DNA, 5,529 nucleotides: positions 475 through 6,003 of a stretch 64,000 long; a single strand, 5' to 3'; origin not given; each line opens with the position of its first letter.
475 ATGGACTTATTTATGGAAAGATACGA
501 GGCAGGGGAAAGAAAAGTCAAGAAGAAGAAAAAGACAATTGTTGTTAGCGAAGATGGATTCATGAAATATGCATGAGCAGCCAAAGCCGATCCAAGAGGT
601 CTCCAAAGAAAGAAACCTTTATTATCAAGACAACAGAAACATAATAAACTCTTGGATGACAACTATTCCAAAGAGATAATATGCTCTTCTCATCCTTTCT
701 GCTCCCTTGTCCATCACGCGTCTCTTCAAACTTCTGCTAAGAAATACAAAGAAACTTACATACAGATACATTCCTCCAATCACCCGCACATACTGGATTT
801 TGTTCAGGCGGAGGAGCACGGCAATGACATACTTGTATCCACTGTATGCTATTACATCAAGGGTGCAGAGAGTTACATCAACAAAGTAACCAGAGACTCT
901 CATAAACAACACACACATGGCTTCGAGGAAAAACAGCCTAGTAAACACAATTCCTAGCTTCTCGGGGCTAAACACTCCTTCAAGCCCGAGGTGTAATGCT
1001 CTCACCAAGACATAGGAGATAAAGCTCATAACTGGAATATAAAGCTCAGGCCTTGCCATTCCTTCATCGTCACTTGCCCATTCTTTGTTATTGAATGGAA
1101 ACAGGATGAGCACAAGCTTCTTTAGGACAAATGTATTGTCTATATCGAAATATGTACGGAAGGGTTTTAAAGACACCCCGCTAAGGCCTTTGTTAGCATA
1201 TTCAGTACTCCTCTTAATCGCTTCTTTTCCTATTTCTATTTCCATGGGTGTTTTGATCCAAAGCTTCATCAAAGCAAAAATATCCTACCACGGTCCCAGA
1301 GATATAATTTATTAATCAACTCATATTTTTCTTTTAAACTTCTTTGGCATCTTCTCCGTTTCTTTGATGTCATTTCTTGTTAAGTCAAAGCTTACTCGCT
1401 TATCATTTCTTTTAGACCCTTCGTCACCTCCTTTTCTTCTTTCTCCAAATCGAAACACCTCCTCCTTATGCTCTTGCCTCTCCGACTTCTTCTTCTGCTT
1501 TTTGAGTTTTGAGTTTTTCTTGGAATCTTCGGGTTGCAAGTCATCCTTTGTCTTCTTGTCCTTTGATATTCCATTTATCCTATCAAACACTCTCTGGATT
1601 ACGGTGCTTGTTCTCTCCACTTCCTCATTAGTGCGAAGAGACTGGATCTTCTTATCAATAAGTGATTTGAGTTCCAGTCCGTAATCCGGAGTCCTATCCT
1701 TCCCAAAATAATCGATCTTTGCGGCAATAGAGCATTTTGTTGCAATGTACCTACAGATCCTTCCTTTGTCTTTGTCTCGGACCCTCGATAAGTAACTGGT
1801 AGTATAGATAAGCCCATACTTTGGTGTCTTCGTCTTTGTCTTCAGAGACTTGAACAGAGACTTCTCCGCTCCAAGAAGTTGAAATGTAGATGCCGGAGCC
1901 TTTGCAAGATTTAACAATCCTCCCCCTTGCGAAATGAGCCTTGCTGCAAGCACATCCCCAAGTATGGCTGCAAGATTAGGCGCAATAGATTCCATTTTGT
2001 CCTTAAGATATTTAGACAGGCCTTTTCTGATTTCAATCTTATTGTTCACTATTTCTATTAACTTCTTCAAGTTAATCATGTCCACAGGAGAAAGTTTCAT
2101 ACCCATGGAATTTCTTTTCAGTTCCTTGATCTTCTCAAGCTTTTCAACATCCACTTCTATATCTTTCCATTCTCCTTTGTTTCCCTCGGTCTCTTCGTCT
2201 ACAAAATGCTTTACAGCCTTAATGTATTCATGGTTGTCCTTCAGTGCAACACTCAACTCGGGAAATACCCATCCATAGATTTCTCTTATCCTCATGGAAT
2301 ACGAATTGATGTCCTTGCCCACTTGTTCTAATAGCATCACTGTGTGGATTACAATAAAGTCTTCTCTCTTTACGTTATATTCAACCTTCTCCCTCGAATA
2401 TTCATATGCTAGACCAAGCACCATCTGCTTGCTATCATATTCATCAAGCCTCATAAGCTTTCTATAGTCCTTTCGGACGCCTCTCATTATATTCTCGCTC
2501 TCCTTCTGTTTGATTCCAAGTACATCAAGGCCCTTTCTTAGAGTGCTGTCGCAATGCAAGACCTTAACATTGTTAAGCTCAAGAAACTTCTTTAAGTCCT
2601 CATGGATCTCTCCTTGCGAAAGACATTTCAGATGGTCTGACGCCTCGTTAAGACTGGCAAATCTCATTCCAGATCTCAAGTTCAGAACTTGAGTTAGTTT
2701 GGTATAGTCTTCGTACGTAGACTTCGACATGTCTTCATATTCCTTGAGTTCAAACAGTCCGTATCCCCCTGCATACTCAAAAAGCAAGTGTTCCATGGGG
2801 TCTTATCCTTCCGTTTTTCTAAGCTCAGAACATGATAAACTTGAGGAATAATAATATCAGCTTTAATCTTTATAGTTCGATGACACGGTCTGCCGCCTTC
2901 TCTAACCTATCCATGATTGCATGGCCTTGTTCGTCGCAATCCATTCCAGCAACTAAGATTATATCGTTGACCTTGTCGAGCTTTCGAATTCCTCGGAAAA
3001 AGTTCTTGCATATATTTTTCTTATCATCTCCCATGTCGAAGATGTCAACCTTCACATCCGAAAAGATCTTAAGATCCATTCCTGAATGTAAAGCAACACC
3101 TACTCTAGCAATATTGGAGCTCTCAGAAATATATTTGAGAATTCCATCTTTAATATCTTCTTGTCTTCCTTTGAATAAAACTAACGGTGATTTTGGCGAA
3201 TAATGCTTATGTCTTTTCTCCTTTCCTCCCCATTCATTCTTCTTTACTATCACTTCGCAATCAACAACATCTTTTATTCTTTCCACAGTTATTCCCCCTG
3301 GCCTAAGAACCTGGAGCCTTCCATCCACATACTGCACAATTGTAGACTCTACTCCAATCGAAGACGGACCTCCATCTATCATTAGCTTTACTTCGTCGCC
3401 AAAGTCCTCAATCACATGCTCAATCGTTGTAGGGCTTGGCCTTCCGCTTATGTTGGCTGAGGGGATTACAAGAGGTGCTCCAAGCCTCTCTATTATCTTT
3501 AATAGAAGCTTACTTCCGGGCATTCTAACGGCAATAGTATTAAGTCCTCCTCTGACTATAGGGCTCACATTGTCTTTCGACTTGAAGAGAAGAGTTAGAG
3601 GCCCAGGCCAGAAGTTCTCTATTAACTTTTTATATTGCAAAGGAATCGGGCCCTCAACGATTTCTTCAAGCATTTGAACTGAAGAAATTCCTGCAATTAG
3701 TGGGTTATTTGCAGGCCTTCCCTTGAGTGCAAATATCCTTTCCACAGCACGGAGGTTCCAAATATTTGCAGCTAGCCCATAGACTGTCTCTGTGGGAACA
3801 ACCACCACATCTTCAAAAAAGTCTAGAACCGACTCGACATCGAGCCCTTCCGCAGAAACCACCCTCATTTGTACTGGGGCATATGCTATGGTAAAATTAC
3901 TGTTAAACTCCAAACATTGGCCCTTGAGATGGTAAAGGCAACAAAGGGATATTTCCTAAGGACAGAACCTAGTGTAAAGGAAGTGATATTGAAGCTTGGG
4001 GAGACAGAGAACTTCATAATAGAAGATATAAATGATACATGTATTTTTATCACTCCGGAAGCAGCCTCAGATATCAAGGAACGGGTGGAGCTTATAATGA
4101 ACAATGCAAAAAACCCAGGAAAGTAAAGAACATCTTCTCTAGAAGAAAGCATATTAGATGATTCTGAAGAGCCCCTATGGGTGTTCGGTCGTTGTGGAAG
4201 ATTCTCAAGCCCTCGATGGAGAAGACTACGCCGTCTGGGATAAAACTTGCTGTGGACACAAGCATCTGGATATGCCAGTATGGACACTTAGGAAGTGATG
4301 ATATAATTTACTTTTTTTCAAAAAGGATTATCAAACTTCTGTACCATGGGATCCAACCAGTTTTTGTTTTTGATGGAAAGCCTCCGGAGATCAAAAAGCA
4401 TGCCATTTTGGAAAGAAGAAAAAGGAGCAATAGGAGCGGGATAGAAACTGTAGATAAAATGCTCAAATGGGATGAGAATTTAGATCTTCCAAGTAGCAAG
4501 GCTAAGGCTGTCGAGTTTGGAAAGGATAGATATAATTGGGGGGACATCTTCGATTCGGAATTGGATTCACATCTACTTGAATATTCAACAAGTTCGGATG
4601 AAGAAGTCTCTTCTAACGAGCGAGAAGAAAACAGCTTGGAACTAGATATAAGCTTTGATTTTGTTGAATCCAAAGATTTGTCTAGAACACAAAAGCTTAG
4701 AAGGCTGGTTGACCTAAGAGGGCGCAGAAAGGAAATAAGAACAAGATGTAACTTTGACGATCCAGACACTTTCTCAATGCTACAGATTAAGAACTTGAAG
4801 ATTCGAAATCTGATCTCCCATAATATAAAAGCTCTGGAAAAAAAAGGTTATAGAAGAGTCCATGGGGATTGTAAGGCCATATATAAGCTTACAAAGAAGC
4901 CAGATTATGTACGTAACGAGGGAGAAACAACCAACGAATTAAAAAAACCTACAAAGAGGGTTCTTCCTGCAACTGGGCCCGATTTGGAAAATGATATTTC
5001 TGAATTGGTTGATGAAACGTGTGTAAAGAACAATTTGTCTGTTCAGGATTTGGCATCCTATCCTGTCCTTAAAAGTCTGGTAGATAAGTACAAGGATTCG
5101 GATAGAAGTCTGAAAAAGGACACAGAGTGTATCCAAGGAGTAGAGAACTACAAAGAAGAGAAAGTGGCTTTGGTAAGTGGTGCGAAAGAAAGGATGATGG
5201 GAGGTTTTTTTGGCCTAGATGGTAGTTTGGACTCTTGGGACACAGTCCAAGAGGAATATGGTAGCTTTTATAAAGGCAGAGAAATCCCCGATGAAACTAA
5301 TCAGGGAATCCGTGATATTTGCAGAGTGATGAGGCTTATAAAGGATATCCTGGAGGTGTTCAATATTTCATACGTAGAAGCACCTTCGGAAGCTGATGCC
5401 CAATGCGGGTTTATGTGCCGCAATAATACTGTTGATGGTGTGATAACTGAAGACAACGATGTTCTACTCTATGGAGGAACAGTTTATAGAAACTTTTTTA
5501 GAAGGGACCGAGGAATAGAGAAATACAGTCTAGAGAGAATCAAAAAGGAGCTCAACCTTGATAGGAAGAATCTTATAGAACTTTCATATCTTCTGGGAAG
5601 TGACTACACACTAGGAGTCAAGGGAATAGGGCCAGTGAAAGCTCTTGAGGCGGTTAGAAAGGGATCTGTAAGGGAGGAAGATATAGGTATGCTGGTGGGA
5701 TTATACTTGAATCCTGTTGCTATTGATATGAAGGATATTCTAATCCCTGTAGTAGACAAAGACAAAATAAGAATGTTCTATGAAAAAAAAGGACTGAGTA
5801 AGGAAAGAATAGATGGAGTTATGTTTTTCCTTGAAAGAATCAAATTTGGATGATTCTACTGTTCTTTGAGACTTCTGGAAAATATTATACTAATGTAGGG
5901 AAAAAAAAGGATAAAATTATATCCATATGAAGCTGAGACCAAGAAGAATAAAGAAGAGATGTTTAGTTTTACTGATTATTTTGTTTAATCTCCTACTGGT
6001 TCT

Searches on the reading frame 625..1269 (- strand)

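Call 67: search_protein_families(library=pfam, proteins=[window:625-1269:-], max_evalue=0.0001)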
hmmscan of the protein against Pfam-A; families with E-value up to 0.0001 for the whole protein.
window:625-1269:- (214 aa): 1 family
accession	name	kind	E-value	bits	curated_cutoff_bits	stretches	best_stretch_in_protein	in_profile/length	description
PF03878.20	YIF1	-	4.5e-42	144.6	27.6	1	8-214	6-245/245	YIF1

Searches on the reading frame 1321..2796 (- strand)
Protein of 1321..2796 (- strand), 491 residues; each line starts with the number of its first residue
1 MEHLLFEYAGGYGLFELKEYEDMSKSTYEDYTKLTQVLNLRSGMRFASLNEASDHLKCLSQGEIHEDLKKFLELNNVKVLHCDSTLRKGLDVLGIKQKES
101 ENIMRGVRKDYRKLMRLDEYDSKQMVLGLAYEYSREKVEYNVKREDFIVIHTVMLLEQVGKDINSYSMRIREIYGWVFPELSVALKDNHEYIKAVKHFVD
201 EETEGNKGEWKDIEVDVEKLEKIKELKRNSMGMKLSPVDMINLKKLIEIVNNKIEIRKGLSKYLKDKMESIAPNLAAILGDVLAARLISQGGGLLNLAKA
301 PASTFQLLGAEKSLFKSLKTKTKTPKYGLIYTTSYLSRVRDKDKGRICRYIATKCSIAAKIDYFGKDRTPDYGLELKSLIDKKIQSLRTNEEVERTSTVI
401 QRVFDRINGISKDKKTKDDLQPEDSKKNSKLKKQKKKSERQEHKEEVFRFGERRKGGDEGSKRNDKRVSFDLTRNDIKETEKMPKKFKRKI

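Call 67: search_protein_families(library=pfam, proteins=[window:1321-2796:-], max_evalue=0.0001)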
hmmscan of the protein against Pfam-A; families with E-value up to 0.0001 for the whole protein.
window:1321-2796:- (491 aa): 2 families
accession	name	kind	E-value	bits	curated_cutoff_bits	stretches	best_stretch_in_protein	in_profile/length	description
PF01798.23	Nop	-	1.1e-68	231.6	25.4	1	155-385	1-227/228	snoRNA binding domain, fibrillarin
PF08156.18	NOP5NT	-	4e-07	30.8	27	1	3-62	1-66/66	NOP5NT (NUC127) domain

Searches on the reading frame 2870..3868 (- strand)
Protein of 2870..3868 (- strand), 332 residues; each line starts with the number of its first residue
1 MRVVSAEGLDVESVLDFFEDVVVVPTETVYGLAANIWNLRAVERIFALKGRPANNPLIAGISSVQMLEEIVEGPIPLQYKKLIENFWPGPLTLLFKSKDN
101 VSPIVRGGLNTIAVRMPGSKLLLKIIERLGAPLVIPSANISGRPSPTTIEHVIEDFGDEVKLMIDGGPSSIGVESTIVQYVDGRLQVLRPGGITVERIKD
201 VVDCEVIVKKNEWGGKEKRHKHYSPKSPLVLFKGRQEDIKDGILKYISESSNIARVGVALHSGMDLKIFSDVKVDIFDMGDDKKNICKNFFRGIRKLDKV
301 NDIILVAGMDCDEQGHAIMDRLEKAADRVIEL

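Call 67: search_protein_families(library=pfam, proteins=[window:2870-3868:-], max_evalue=0.0001)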
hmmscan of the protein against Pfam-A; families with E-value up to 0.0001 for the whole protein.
window:2870-3868:- (332 aa): 2 families
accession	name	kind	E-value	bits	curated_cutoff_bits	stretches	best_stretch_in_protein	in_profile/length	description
PF01300.24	Sua5_yciO_yrdC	-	6.5e-58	195.6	25.1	1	20-191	7-178/178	Telomere recombination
PF03481.19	Sua5_C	-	6e-18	66.1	22.9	1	193-326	1-135/136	Threonylcarbamoyl-AMP synthase, C-terminal domain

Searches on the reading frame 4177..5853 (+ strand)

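Call 67: search_protein_families(library=pfam, proteins=[window:4177-5853:+], max_evalue=0.0001)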
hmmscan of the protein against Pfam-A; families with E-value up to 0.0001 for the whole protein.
window:4177-5853:+ (558 aa): 2 families
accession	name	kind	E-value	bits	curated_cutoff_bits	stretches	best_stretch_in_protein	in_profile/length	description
PF00867.23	XPG_I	-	9.8e-23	80.8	24.9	1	396-476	1-89/89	XPG I-region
PF00752.23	XPG_N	-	1.7e-14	54.5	22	1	1-85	1-99/101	XPG N-terminal domain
